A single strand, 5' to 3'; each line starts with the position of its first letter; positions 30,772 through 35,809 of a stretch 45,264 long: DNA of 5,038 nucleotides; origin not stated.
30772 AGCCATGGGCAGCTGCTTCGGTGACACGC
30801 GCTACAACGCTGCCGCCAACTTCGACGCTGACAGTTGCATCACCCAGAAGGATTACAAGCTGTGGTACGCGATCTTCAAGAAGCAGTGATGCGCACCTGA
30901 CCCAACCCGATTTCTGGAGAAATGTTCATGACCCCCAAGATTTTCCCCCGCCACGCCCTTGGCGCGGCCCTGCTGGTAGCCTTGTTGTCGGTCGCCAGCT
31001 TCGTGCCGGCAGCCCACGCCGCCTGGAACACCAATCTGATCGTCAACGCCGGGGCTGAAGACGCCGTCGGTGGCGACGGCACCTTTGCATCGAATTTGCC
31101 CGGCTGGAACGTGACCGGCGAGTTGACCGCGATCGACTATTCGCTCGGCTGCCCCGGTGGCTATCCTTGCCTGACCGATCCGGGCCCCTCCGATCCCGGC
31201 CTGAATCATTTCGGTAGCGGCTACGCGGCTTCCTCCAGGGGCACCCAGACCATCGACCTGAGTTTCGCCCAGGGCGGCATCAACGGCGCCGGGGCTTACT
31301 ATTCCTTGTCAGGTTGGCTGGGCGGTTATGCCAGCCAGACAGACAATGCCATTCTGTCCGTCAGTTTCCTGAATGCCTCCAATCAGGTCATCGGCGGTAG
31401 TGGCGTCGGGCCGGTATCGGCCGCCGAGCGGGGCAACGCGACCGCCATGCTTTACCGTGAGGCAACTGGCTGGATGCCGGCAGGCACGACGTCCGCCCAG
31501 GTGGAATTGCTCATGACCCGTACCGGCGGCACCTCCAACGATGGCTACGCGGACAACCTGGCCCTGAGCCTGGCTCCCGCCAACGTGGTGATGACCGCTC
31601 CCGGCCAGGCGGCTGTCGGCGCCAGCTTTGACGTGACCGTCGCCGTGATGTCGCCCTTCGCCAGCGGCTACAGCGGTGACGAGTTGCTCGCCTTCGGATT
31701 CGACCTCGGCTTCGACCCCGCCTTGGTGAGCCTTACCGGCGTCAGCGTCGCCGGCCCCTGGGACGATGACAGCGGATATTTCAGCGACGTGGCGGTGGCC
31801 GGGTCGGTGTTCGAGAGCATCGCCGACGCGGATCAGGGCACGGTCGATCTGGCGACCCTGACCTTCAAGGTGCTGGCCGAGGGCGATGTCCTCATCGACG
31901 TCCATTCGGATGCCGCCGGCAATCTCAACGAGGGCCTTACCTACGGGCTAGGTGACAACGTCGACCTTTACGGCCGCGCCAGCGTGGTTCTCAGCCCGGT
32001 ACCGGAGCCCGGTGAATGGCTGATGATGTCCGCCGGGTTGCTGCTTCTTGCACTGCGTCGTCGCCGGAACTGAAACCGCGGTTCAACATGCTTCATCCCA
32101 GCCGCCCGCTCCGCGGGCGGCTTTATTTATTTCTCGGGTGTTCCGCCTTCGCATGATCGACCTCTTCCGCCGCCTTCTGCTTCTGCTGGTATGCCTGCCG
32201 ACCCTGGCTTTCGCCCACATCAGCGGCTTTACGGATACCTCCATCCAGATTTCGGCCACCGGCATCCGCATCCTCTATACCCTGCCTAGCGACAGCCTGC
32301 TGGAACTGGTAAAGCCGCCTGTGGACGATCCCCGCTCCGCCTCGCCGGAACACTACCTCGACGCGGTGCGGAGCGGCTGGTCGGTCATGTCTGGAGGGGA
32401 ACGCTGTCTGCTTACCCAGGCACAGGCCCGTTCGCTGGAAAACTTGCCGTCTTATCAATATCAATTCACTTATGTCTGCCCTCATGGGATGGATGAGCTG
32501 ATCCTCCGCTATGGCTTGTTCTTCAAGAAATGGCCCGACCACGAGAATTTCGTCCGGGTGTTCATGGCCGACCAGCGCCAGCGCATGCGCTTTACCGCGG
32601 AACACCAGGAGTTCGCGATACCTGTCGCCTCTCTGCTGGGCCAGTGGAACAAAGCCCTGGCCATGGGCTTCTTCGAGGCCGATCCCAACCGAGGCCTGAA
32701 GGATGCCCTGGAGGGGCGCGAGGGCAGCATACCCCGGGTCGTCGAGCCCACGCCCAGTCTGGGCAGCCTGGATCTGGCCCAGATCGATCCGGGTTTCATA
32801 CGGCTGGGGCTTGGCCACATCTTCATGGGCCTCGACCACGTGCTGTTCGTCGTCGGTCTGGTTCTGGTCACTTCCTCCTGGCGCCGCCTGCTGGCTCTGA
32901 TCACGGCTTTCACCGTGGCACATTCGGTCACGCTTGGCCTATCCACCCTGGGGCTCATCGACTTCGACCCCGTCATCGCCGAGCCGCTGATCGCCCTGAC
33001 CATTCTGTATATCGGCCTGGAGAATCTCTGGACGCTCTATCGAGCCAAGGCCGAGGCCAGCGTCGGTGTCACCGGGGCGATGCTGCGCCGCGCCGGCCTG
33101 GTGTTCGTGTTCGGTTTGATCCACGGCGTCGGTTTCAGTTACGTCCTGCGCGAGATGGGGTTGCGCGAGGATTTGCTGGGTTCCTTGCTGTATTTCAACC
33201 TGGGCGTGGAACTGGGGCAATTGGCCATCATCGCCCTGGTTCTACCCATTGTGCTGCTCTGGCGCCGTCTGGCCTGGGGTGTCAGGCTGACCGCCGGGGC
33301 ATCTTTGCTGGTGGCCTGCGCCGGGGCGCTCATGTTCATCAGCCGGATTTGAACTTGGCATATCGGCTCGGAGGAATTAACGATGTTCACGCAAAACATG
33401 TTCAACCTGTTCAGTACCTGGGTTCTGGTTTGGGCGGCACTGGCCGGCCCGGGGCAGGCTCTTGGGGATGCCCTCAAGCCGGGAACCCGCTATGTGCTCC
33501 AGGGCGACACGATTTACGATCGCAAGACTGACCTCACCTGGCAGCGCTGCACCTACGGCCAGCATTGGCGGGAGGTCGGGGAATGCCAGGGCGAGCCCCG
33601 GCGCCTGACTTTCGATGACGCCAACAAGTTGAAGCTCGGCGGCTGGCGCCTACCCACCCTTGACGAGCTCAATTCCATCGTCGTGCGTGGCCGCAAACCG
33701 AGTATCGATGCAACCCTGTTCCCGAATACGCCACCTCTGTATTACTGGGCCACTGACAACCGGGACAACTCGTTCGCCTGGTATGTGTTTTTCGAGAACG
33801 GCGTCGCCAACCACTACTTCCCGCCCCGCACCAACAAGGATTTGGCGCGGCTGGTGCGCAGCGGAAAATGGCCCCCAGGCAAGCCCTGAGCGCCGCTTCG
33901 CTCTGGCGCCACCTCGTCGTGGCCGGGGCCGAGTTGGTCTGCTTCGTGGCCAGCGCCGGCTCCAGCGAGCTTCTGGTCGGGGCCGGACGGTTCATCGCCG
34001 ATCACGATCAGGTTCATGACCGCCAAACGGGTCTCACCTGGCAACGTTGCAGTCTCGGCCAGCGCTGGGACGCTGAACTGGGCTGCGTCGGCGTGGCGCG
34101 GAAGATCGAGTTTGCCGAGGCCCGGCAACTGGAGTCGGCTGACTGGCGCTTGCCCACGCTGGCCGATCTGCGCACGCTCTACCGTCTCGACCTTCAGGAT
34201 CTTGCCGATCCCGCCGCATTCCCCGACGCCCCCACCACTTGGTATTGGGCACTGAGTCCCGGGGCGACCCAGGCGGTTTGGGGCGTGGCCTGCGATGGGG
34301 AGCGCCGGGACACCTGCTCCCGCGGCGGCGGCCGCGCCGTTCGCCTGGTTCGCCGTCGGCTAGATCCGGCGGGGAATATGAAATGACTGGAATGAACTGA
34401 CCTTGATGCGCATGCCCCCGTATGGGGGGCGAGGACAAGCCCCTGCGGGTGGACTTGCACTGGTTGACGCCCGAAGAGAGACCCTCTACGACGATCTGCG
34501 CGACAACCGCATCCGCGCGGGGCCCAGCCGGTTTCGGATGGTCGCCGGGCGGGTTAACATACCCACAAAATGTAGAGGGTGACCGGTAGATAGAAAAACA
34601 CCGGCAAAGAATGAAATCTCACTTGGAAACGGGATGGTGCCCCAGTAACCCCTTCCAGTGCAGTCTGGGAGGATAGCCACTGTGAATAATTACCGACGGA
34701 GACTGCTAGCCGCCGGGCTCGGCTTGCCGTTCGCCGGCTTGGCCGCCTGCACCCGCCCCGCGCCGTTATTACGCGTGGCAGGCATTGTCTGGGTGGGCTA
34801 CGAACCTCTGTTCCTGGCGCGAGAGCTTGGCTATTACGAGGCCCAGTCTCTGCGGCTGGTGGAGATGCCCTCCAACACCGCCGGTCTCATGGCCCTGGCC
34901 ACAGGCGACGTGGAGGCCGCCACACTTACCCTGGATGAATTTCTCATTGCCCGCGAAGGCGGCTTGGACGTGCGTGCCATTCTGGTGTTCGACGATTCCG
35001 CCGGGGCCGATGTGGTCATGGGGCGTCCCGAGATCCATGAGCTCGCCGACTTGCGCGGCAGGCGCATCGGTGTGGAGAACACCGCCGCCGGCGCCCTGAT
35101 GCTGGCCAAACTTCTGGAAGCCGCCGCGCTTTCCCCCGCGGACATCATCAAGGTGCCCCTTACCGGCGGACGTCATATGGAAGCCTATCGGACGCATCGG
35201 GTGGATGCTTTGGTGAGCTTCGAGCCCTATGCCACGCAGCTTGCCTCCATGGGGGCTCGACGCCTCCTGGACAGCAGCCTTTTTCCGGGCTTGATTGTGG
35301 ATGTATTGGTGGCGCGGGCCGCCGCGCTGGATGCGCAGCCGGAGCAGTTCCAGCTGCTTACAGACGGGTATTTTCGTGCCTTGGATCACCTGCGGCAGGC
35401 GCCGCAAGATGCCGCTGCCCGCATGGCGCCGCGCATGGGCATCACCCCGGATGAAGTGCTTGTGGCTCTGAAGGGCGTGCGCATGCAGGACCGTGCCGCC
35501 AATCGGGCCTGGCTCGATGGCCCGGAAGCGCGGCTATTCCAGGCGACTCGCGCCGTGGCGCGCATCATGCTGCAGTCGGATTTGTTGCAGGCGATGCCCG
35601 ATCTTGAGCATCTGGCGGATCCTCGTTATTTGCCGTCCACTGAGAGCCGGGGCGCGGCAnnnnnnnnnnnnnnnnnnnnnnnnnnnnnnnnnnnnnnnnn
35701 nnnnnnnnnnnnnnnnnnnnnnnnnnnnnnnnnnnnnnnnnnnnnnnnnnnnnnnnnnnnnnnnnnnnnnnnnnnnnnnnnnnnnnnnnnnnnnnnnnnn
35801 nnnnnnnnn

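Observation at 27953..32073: Dockerin-bearing secreted phosphoesterase next to a PEP-CTERM-anchored cohesin-like protein: a candidate exosortase-dependent cohesin-dockerin surface-display pair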

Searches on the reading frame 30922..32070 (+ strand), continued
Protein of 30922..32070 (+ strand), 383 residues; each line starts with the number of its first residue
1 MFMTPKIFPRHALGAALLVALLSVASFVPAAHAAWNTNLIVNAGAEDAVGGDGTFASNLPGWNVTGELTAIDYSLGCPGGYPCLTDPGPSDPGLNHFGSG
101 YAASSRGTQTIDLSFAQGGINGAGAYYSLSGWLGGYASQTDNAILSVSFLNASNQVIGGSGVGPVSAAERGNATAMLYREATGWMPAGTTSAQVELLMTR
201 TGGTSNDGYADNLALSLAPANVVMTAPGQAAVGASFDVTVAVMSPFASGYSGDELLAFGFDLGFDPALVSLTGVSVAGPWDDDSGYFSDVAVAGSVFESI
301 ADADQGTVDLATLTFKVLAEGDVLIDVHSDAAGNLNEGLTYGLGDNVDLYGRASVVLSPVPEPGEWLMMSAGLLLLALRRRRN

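Call 32: find_encoding_contigs(protein=P0008, flank=6000, max_places=1)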
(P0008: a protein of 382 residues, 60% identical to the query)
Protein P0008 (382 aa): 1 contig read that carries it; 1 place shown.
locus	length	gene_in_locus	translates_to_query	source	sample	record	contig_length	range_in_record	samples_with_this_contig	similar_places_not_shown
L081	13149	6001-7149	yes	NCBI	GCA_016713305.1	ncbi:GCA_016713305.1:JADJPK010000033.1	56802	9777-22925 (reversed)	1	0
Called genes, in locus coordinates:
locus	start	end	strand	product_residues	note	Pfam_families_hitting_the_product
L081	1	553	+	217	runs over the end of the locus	-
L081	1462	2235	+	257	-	PF00561:Abhydrolase_1, PF12146:Hydrolase_4, PF12697:Abhydrolase_6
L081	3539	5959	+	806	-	PF16562:HECW_N (faint), PF17751:SKICH (faint)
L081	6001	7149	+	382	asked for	PF07589:PEP_exosort_dom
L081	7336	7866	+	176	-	-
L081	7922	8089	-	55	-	-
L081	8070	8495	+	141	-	PF13795:HupE_UreJ_2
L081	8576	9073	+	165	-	PF07603:Lcl_C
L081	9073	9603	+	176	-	PF07603:Lcl_C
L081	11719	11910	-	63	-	PF14070:YjfB_motility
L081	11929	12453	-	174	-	PF01594:AI-2E_transport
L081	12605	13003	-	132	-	-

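Call 33: find_encoding_contigs(protein=P0016, flank=6000, max_places=1)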
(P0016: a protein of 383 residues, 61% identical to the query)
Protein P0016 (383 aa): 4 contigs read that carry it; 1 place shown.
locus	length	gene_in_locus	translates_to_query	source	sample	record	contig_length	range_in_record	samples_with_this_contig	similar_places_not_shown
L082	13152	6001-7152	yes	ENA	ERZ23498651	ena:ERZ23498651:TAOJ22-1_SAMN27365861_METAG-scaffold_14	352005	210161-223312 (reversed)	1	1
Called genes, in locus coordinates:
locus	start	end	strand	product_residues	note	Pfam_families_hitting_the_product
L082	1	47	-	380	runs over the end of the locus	PF00226:DnaJ, PF01556:DnaJ_C, PF00684:DnaJ_CXXCXGXG, PF27439:DnaJ_C_2 (faint)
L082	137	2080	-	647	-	PF00012:HSP70, PF06723:MreB_Mbl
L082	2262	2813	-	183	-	PF01025:GrpE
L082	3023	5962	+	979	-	PF16656:Pur_ac_phosph_N, PF00149:Metallophos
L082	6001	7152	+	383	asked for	-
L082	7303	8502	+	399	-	PF04955:HupE_UreJ (weak), PF13795:HupE_UreJ_2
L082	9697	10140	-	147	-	PF01479:S4, PF28601:HSP15_C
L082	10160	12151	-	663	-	PF01266:DAO, PF13450:NAD_binding_8 (weak)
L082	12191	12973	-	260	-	PF00106:adh_short, PF08659:KR, PF13561:adh_short_C2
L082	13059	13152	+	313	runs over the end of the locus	PF12146:Hydrolase_4 (faint), PF00561:Abhydrolase_1, PF12697:Abhydrolase_6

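Call 34: find_encoding_contigs(protein=P0025, flank=6000, max_places=1)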
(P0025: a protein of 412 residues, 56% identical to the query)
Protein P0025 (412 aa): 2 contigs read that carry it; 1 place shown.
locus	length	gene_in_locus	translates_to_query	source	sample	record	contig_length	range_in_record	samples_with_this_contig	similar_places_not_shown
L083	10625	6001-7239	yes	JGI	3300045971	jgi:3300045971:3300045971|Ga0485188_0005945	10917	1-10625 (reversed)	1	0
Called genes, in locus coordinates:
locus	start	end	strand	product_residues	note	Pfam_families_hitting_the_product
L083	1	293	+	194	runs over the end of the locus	?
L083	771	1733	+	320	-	-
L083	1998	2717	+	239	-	PF13610:DDE_Tnp_IS240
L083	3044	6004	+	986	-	PF16655:PhoD_N (weak), PF16656:Pur_ac_phosph_N, PF00149:Metallophos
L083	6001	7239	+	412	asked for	-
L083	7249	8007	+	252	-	-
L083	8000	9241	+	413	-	PF04955:HupE_UreJ (weak), PF13795:HupE_UreJ_2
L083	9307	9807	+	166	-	PF07603:Lcl_C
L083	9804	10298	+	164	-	PF07603:Lcl_C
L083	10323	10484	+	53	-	-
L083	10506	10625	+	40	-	?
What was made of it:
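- Tried and rejected: The cassette does sit in different contexts in different genomes, once next to an IS240 transposase (call 34).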

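Call 35: find_encoding_contigs(protein=P0014, flank=6000, max_places=1)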
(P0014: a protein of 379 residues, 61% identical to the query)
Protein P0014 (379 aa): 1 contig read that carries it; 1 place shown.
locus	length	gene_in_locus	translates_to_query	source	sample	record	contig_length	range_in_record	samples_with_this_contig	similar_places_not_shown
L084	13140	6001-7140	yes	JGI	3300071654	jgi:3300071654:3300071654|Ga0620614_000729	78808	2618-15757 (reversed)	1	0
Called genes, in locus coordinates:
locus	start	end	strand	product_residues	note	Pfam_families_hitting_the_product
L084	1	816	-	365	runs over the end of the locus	PF12275:DUF3616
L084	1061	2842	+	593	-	PF00563:EAL, PF00990:GGDEF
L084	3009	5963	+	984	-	PF16656:Pur_ac_phosph_N, PF00149:Metallophos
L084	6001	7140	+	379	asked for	-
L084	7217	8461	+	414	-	PF13795:HupE_UreJ_2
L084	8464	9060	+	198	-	PF07603:Lcl_C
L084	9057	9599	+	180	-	PF07603:Lcl_C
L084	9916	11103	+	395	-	PF07690:MFS_1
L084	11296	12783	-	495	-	-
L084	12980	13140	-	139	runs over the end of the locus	-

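Call 93: find_encoding_contigs(protein=window:30922-32070:+, flank=10000, max_places=2)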
Protein window:30922-32070:+ (383 aa): no gene with exactly this product is on record in the collection.
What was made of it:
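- Tried and rejected: A look-up of the exact gene 2 protein found nothing on record (call 93).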

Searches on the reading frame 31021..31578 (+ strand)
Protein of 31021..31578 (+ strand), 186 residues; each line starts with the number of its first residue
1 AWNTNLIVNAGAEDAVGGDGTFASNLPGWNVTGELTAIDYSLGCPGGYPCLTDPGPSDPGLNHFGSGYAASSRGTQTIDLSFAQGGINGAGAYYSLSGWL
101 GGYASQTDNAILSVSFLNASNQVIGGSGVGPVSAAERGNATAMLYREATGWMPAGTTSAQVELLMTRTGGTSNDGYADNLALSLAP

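Call 5: search_protein_families(library=pfam, proteins=[window:31021-31578:+], max_evalue=10)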
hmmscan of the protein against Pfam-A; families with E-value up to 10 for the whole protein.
seq(186 aa): 1 family
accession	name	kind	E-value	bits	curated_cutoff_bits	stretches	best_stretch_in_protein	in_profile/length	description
PF20323.3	DUF6618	-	0.11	13.3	27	1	20-39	39-57/92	Family of unknown function (DUF6618)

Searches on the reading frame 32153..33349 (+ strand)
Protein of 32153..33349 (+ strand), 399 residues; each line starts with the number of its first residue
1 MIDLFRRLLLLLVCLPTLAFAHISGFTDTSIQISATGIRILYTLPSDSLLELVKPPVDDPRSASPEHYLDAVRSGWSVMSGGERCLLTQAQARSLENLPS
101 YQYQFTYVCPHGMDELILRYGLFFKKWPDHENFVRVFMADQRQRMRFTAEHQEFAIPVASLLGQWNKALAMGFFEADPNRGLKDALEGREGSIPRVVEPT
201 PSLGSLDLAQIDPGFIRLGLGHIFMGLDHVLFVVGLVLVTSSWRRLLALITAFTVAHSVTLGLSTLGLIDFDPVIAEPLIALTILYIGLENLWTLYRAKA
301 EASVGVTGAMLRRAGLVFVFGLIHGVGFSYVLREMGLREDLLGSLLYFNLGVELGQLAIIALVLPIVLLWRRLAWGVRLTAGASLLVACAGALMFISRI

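Call 3: search_protein_families(library=pfam, proteins=[window:32153-33349:+], max_evalue=1)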
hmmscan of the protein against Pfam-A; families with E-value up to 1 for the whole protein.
window:32153-33349:+ (399 aa): 2 families
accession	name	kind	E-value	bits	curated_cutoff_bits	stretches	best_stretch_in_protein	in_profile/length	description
PF13795.12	HupE_UreJ_2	-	4.5e-43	147.1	24.5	1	215-372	1-154/156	HupE / UreJ protein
PF04955.18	HupE_UreJ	-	2.5e-07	30.8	23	1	218-392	24-177/179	HupE / UreJ protein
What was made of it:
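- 32153..33352 (+): HupE/UreJ_2-family membrane protein with an N-terminal extracytoplasmic domain of about 210 aa. It is a conserved neighbour of the PAP-like cargo type. Pfam HupE_UreJ_2, E 4.5e-43 (call 3).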

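Call 4: search_protein_families(library=ncbifam, proteins=[window:32153-33349:+], max_evalue=1)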
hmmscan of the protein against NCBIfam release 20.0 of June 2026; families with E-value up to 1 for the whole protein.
window:32153-33349:+ (399 aa): 0 families

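Call 86: search_solved_structures(query=window:32153-33349:+, max_evalue=0.01)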
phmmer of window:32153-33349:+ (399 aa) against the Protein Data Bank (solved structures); distinct sequences matched with E-value up to 0.01: 0.

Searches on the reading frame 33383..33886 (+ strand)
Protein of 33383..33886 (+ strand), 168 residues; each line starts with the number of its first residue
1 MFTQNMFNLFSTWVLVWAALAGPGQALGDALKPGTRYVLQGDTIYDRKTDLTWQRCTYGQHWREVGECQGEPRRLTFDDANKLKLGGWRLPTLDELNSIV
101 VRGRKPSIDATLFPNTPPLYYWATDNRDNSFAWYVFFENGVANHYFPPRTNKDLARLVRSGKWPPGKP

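Call 24: search_protein_families(library=pfam, proteins=[window:33383-33886:+], max_evalue=0.001)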
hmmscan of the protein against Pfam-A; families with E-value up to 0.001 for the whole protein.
window:33383-33886:+ (168 aa): 1 family
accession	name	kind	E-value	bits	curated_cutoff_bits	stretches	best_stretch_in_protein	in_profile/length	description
PF07603.17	Lcl_C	-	1.9e-20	73.7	34.9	1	43-159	2-117/117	Lcl C-terminal domain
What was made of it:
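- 33383..33889 (+): First small secreted protein with an Lcl_C (DUF1566) domain, part of the conserved cassette. Pfam Lcl_C, E 1.9e-20 (call 24).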

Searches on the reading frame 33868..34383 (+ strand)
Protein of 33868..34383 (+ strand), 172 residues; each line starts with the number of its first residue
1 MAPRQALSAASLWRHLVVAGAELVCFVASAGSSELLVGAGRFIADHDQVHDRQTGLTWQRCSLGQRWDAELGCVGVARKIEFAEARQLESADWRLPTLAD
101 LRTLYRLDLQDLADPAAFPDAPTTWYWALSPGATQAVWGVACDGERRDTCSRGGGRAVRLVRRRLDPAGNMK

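Call 24: search_protein_families(library=pfam, proteins=[window:33868-34383:+], max_evalue=0.001)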
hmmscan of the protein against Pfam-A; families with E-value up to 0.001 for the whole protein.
window:33868-34383:+ (172 aa): 1 family
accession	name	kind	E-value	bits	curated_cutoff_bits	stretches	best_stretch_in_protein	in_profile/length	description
PF07603.17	Lcl_C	-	3e-17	63.4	34.9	1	48-162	2-117/117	Lcl C-terminal domain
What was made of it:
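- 33868..34386 (+): Second protein with an Lcl_C domain, part of the conserved cassette. Pfam Lcl_C, E 3e-17 (call 24).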

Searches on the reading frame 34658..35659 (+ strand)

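Call 24: search_protein_families(library=pfam, proteins=[window:34658-35659:+], max_evalue=0.001)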
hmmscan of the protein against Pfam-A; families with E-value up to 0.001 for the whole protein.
window:34658-35659:+ (334 aa): 2 families
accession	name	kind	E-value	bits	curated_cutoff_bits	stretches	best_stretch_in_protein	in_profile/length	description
PF09084.16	NMT1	-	1.3e-16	61.6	20.5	1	50-252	6-216/216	NMT1/THI5 like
PF13379.11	NMT1_2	-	2.9e-15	57.2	24.7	1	37-257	7-248/252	NMT1-like family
